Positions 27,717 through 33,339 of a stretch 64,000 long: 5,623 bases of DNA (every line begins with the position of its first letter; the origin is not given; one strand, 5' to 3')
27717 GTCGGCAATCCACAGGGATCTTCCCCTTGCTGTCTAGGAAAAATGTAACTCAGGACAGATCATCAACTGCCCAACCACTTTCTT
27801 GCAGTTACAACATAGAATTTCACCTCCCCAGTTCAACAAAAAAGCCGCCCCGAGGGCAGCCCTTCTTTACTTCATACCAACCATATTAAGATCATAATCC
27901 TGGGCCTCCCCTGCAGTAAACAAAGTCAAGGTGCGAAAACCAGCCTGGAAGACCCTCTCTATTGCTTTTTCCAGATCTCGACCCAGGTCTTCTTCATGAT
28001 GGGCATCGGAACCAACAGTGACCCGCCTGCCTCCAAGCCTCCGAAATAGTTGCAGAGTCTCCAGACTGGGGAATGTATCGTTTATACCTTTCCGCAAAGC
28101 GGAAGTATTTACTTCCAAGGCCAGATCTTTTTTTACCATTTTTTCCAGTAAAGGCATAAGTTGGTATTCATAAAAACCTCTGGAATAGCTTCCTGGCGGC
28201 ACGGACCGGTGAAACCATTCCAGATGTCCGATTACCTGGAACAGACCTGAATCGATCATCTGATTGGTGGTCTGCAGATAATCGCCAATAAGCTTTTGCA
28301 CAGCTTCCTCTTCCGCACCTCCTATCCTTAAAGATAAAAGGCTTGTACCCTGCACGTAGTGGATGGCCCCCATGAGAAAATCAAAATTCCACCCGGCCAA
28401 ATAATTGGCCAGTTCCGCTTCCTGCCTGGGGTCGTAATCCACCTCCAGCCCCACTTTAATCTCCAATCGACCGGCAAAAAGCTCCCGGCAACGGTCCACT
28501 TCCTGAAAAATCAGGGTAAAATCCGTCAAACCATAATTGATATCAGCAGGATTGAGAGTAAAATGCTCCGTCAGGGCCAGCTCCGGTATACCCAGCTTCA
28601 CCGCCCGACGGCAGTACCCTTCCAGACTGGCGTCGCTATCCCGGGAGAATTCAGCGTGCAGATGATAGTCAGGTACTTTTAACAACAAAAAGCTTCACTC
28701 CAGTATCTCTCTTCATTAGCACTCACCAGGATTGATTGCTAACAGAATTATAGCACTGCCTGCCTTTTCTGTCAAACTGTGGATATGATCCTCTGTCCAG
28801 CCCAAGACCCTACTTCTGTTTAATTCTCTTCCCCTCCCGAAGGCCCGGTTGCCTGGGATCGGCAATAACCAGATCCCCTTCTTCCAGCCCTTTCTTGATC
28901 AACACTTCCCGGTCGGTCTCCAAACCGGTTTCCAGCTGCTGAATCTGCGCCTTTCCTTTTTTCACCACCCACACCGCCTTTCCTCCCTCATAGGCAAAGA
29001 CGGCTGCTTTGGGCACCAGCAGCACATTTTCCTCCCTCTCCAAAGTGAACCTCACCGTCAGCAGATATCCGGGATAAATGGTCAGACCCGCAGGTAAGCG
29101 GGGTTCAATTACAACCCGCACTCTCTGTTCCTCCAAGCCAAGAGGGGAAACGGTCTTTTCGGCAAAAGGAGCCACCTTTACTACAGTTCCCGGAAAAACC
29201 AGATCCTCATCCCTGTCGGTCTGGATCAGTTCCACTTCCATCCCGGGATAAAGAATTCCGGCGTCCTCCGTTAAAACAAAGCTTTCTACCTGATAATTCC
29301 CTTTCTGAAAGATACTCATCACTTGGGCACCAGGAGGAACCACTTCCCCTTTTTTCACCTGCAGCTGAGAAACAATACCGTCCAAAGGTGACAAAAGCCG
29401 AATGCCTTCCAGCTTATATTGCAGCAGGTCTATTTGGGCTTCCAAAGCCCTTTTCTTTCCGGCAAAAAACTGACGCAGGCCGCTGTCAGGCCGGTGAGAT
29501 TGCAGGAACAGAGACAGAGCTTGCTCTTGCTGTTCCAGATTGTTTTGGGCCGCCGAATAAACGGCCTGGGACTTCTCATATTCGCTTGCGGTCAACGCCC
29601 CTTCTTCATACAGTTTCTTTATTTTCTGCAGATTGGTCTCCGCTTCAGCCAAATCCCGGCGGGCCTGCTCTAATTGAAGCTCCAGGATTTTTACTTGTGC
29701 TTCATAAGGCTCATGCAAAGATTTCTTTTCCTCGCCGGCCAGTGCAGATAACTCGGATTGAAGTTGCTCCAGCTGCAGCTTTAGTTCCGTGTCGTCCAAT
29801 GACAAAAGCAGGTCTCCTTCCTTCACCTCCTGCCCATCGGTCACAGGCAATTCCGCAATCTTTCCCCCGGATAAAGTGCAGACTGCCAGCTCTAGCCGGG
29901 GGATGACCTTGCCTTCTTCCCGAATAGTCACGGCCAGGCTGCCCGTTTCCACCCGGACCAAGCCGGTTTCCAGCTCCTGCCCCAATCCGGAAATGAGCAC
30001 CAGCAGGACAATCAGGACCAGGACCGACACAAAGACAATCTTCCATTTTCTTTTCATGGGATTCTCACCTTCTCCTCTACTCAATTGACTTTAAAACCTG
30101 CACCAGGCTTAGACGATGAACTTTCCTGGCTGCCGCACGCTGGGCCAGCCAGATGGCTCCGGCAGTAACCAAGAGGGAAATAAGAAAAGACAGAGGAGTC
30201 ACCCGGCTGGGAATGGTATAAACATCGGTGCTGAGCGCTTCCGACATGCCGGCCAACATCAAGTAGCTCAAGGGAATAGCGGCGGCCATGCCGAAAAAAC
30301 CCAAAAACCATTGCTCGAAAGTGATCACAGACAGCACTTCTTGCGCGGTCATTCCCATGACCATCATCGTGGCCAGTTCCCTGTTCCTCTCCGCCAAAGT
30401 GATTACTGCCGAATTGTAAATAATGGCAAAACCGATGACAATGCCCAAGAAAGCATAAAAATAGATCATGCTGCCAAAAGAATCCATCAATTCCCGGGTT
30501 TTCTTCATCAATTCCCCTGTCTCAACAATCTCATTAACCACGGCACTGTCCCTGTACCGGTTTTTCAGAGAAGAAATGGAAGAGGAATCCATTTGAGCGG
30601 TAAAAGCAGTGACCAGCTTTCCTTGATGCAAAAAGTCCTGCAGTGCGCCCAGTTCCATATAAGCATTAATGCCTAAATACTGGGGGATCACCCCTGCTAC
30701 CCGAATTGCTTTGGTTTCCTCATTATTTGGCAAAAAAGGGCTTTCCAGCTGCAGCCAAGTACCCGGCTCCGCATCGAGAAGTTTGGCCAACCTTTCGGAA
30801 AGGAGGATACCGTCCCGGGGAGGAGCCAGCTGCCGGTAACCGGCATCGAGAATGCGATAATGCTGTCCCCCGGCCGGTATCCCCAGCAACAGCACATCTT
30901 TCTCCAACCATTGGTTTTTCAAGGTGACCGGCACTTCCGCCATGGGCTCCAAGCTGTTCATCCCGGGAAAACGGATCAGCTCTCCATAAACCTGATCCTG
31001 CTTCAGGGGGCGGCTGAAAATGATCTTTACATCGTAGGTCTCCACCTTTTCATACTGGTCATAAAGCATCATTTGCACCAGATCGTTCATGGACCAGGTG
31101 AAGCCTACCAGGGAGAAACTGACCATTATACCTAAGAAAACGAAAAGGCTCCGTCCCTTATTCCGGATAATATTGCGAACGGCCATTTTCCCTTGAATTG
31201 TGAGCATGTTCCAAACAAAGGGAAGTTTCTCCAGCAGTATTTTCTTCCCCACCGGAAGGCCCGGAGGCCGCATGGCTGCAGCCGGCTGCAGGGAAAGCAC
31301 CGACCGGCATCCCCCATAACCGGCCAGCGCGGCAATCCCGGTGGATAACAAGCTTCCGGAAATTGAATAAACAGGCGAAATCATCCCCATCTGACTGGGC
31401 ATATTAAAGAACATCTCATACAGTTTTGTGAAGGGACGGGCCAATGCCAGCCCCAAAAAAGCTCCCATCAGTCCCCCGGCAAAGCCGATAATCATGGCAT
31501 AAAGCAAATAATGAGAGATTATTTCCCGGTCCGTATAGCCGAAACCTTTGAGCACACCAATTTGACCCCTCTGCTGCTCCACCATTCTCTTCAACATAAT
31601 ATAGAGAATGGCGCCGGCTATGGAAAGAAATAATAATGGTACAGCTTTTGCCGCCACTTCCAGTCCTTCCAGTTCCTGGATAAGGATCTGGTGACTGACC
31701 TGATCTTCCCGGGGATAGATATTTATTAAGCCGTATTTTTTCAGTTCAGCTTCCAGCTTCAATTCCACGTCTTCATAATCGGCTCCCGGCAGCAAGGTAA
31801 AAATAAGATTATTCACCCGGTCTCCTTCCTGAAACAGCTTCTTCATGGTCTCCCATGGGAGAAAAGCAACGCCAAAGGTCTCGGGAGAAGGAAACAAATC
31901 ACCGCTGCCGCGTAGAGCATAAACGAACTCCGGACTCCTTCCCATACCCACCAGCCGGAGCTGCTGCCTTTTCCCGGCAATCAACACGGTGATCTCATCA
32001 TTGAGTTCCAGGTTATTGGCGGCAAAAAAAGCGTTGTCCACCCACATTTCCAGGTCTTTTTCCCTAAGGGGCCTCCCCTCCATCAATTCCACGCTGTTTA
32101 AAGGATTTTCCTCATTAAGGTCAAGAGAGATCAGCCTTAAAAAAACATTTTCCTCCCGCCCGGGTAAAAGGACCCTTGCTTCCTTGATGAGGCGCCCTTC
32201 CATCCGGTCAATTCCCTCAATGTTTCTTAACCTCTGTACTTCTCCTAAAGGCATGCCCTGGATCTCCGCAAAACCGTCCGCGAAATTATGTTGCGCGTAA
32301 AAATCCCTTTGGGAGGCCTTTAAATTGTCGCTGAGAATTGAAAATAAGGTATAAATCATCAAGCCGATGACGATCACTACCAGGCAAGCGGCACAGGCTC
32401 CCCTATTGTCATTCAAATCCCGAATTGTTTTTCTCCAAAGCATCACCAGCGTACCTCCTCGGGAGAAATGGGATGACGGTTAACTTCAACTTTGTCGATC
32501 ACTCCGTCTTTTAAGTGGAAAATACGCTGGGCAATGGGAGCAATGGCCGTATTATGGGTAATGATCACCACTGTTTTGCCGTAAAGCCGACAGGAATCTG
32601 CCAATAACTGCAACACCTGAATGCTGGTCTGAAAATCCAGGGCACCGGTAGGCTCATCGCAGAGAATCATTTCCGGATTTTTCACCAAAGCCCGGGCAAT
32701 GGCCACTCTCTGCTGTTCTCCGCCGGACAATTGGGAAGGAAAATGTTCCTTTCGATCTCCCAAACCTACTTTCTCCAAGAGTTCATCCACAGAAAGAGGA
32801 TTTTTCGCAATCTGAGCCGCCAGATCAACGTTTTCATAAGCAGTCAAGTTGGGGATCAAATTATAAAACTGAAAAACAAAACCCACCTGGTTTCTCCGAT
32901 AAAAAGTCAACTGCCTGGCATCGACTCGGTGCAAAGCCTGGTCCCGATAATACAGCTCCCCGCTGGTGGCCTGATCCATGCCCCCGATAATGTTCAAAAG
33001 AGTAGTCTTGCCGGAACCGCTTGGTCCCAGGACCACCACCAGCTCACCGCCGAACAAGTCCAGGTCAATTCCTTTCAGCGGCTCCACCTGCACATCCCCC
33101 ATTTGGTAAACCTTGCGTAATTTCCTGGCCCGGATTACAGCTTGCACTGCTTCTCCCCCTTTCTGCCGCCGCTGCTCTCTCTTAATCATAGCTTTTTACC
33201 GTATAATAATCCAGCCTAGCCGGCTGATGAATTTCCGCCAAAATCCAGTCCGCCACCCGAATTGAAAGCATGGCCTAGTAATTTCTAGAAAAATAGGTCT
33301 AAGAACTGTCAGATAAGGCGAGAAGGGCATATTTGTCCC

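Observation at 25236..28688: A di-myo-inositol-phosphate (thermoprotective solute) biosynthesis cluster with an adjacent PHP-family phosphatase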

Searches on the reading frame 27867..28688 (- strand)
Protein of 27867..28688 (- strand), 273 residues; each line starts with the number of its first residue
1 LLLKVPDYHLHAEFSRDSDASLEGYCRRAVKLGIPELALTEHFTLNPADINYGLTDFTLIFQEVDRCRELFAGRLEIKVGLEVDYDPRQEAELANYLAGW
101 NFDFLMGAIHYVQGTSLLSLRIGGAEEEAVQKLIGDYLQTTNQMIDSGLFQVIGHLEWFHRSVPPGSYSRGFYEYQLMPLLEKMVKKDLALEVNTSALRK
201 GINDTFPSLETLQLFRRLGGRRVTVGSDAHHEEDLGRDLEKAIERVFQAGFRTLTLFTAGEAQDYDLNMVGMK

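Call 4: search_protein_families(library=pfam, proteins=[window:27867-28688:-])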
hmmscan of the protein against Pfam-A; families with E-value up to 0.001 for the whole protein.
window:27867-28688:- (273 aa): 1 family
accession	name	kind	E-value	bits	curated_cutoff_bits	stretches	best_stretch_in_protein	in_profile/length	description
PF02811.25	PHP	-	5.2e-19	69.6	26.4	1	7-196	1-164/164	PHP domain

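Call 5: search_protein_families(library=ncbifam, proteins=[window:27867-28688:-], max_evalue=0.01)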
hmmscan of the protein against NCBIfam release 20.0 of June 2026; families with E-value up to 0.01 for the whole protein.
window:27867-28688:- (273 aa): 8 families
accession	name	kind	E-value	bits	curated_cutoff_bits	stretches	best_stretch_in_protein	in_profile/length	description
NF005596.0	PRK07328.1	subfamily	2e-39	135.6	202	1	6-267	4-268/269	histidinol-phosphatase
TIGR01856.1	hisJ_fam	subfamily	2.4e-36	125.7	90.2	1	7-243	2-251/252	histidinol-phosphatase HisJ family protein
NF005597.0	PRK07329.1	equivalog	2.7e-26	92.7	303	1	6-249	4-240/257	hypothetical protein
NF004086.0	PRK05588.1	equivalog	3.3e-24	86.3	321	1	7-244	3-234/255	histidinol phosphate phosphatase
NF005235.0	PRK06740.1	equivalog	2.7e-20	73.1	442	1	52-261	119-325/335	histidinol phosphate phosphatase domain-containing protein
NF005996.1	PRK08123.1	equivalog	2.9e-19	69.4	133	1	7-241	2-260/262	histidinol-phosphatase HisJ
NF006702.0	PRK09248.1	domain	7.7e-06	25.6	264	1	173-252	138-216/246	PHP domain-containing protein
NF005928.0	PRK07945.1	equivalog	0.0071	15.7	250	0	7-85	101-177/337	PHP domain-containing protein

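Call 7: search_solved_structures(query=window:27867-28688:-, show_alignments=2, max_evalue=0.01)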
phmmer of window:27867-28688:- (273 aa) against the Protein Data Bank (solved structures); distinct sequences matched with E-value up to 0.01: 4.
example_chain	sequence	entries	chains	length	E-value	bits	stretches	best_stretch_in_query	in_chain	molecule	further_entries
4gc3_A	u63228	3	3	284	1.3e-24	90.6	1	2-259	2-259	L-HISTIDINOL PHOSPHATE PHOSPHATASE | Histidinol-phosphatase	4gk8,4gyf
2yxo_A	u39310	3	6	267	6.9e-20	75.2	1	7-268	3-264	Histidinol phosphatase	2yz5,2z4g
3dcp_A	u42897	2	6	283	6.7e-05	26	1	7-240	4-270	Histidinol-phosphatase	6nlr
7p12_A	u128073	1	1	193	0.0084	19.1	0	203-229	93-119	DeNovoTIM13-SB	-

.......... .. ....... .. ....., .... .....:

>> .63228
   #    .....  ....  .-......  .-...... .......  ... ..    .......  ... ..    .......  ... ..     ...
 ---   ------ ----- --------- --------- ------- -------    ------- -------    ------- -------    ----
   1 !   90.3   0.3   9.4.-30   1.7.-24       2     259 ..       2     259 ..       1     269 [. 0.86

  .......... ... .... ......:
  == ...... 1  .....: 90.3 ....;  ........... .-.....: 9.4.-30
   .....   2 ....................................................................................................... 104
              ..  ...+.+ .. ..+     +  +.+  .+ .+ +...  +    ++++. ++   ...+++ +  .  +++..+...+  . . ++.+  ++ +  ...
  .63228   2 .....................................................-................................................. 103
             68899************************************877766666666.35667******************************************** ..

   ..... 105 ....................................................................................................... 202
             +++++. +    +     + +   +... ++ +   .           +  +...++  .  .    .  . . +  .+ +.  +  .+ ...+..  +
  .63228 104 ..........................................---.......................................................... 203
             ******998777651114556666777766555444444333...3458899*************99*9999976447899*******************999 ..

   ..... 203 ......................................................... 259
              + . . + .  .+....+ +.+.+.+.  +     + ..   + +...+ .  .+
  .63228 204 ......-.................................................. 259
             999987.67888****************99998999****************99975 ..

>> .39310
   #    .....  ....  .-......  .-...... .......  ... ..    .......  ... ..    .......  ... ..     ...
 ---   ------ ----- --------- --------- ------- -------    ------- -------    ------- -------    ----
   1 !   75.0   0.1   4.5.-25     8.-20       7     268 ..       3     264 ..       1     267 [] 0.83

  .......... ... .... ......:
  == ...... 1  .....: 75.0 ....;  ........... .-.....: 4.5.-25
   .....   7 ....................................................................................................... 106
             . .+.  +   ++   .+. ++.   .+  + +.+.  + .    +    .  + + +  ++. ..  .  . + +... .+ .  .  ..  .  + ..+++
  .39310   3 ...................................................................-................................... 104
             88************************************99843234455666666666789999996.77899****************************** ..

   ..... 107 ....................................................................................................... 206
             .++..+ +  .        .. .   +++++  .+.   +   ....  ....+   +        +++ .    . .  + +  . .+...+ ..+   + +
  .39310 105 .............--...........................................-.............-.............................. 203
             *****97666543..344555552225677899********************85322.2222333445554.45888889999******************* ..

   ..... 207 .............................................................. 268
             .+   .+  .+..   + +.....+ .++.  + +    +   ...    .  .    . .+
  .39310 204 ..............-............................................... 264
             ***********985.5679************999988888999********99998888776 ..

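Call 12: find_homologous_proteins(query=window:27867-28688:-, max_evalue=1e-10)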
Query window:27867-28688:- (273 aa): 701 proteins with E <= 1e-10 among 1542 candidates; the best 120 are listed.
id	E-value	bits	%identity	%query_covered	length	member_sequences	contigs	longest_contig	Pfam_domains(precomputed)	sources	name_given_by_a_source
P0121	4.7e-179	612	99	100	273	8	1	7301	PF02811.27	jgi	jgi:histidinol-phosphatase (PHP family)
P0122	1.5e-146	505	82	100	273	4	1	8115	PF02811.27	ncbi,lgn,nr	ncbi:MAG TPA: histidinol-phosphatase HisJ family protein [Clostridia bacterium]|nr:histidinol-phosph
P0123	3.3e-60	222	42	93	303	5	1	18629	PF02811.27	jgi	-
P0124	2.9e-59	219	44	93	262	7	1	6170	PF02811.27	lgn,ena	-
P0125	8.6e-59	218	41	93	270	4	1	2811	PF02811.27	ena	-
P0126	7.6e-45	172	35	92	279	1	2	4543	PF02811.27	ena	-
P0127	1.2e-42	165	34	92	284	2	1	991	PF02811.27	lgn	-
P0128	2.2e-41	161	36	96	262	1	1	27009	PF02811.27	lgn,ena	-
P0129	6.3e-41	159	36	96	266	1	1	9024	PF02811.27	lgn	-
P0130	7.0e-41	159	36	97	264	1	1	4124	PF02811.27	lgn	-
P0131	8.4e-41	159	32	97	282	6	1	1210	PF02811.27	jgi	jgi:histidinol-phosphatase (PHP family)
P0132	3.1e-40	157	36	94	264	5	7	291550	PF02811.27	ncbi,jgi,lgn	jgi:histidinol-phosphatase (PHP family)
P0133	1.3e-39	155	37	97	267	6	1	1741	PF02811.27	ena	-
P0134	2.1e-39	154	32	92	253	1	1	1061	PF02811.27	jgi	jgi:histidinol-phosphatase (PHP family)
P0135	4.9e-39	153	34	96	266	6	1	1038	PF02811.27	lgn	-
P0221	1.5e-32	132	31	91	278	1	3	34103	PF02811.27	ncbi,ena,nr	ncbi:MAG TPA: histidinol phosphate phosphatase [Pelotomaculum sp.]|nr:histidinol phosphate phosphata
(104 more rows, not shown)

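Call 29: find_related_loci(query=A2, collection=metagenome_contigs, flank=6000)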
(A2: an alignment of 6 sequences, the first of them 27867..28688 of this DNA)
Query A2 (273 aa) in metagenome_contigs; peptide patterns used: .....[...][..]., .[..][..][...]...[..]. (x = any residue, [..] = any of these).
286 stretches matched a pattern; 72 encode a relative of the query (tblastn E <= 1e-3); 72 distinct loci.
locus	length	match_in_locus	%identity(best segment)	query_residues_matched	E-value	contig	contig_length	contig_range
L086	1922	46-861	83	2-273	4e-164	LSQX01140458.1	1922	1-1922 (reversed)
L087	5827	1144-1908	41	2-257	3e-68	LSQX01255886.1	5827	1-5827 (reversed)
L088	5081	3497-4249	40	5-257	5e-65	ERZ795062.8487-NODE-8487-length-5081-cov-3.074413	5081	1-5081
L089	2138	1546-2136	44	2-201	2e-48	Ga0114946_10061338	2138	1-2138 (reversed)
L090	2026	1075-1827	32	7-257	4e-39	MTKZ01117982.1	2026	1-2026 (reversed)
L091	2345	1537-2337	36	5-267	1e-37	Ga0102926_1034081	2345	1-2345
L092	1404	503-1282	31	7-263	3e-38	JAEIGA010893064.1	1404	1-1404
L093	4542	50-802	32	7-257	3e-37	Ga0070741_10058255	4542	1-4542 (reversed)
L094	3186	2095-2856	30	7-257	9e-35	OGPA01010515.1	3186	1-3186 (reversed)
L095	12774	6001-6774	33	3-259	2e-34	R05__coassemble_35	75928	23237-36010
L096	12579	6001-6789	33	5-267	1e-33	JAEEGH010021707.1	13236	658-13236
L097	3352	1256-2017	30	7-257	1e-33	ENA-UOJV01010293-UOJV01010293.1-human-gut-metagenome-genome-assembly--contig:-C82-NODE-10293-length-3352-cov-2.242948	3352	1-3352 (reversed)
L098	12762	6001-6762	29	7-257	2e-33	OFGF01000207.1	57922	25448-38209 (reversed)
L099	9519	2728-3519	30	7-267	3e-33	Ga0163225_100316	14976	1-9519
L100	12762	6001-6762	29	7-257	2e-33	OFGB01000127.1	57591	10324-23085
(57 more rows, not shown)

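Call 31: find_encoding_contigs(protein=P0123, flank=6000, max_places=2)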
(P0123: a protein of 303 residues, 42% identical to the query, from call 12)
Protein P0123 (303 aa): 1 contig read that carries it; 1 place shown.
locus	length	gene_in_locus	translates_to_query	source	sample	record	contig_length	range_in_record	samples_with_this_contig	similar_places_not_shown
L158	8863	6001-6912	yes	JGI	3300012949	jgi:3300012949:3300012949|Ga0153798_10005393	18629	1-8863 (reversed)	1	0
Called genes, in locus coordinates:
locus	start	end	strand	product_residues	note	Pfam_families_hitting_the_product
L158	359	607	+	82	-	PF08984:DUF1858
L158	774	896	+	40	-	-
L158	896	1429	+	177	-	PF01814:Hemerythrin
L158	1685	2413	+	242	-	PF01026:TatD_DNase (weak), PF04909:Amidohydro_2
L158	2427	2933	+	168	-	PF07155:ECF-ribofla_trS, PF12822:ECF_trnsprt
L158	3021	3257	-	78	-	-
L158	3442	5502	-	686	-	PF02743:dCache_1, PF00015:MCPsignal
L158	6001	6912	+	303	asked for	PF02811:PHP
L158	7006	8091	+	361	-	PF07994:NAD_binding_5 (faint), PF01658:Inos-1-P_synth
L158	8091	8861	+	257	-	?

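Call 32: find_encoding_contigs(protein=P0124, flank=6000, max_places=2)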
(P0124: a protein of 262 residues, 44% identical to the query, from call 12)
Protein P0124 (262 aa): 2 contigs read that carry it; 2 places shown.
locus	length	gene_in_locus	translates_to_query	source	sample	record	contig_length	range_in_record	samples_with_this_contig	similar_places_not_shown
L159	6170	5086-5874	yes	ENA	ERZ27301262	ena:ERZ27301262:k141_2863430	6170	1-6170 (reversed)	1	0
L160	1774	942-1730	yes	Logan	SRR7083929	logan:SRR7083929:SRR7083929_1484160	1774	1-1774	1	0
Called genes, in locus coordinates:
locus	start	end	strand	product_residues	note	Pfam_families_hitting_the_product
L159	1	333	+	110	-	?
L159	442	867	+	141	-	PF03061:4HBT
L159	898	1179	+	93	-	PF00216:Bac_DNA_binding, PF18291:HU-HIG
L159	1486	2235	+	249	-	PF08222:HTH_CodY (weak)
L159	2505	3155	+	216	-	PF13483:Lactamase_B_3, PF12706:Lactamase_B_2 (weak)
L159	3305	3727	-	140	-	PF01272:GreA_GreB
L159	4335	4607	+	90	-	-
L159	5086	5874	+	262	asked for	PF02811:PHP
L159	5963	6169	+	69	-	?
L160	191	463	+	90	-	-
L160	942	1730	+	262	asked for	PF02811:PHP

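Call 33: find_encoding_contigs(protein=P0221, flank=6000, max_places=2)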
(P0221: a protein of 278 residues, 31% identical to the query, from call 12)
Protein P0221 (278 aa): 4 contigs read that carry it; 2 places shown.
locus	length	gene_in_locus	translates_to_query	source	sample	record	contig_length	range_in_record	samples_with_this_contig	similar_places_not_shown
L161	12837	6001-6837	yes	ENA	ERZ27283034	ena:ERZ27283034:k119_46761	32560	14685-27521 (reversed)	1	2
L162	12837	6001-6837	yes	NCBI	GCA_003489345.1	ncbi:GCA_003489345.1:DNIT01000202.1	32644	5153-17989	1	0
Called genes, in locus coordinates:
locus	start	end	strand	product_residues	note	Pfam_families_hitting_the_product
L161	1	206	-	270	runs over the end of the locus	PF00497:SBP_bac_3, PF10613:Lig_chan-Glu_bd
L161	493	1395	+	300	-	PF00892:EamA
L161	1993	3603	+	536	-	PF01293:PEPCK_ATP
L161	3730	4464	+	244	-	PF03591:AzlC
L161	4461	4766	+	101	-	PF05437:AzlD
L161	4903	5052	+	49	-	PF26262:DUF8066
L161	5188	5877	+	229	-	-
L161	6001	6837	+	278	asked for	PF02811:PHP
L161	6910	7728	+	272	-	PF21984:DnaD_N, PF13730:HTH_36 (weak), PF07261:DnaB_2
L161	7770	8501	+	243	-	PF00308:Bac_DnaA (weak), PF01695:IstB_IS21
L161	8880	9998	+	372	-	PF01888:CbiD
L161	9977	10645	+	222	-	PF00590:TP_methylase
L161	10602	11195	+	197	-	PF13847:Methyltransf_31 (weak)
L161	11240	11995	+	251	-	PF00590:TP_methylase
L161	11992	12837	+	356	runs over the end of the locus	PF11760:CbiG_N, PF11761:CbiG_mid, PF01890:CbiG_C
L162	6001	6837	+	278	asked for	PF02811:PHP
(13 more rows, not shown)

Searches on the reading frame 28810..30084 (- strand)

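Call 4: search_protein_families(library=pfam, proteins=[window:28810-30084:-])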
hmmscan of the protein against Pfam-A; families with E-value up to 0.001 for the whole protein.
window:28810-30084:- (424 aa): 4 families
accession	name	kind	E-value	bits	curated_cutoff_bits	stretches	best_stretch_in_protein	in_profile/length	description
PF13437.12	HlyD_3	-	9.1e-16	59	22.2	1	230-315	2-87/106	HlyD family secretion protein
PF13533.13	Biotin_lipoyl_2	-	6.9e-11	42.1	29.8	1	73-97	8-32/32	Biotin-lipoyl like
PF16576.10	HlyD_D23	-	1.1e-09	38.3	30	1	226-310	107-190/214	Barrel-sandwich domain of CusB or HlyD membrane-fusion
PF12700.13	HlyD_2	-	9.8e-08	31.6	25.1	1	9-197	9-201/416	HlyD family secretion protein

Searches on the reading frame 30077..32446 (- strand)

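Call 4: search_protein_families(library=pfam, proteins=[window:30077-32446:-])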
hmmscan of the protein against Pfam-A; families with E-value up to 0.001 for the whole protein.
window:30077-32446:- (789 aa): 1 family
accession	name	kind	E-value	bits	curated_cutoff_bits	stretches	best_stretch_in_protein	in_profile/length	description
PF02687.27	FtsX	-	8.4e-28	97.3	25.5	2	269-377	3-109/120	FtsX-like permease C-terminal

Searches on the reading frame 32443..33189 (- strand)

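Call 4: search_protein_families(library=pfam, proteins=[window:32443-33189:-])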
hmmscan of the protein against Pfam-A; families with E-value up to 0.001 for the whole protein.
window:32443-33189:- (248 aa): 3 families
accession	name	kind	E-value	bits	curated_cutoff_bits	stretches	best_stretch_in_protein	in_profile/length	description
PF00005.33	ABC_tran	-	2.4e-35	122.5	25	1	38-181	1-136/137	ABC transporter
PF13304.12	AAA_21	-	5.5e-07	30.4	27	1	50-117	1-71/304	AAA domain, putative AbiEii toxin, Type IV TA system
PF02463.25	SMC_N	-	0.00018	21.4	40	0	47-224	23-209/220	RecF/RecN/SMC N terminal domain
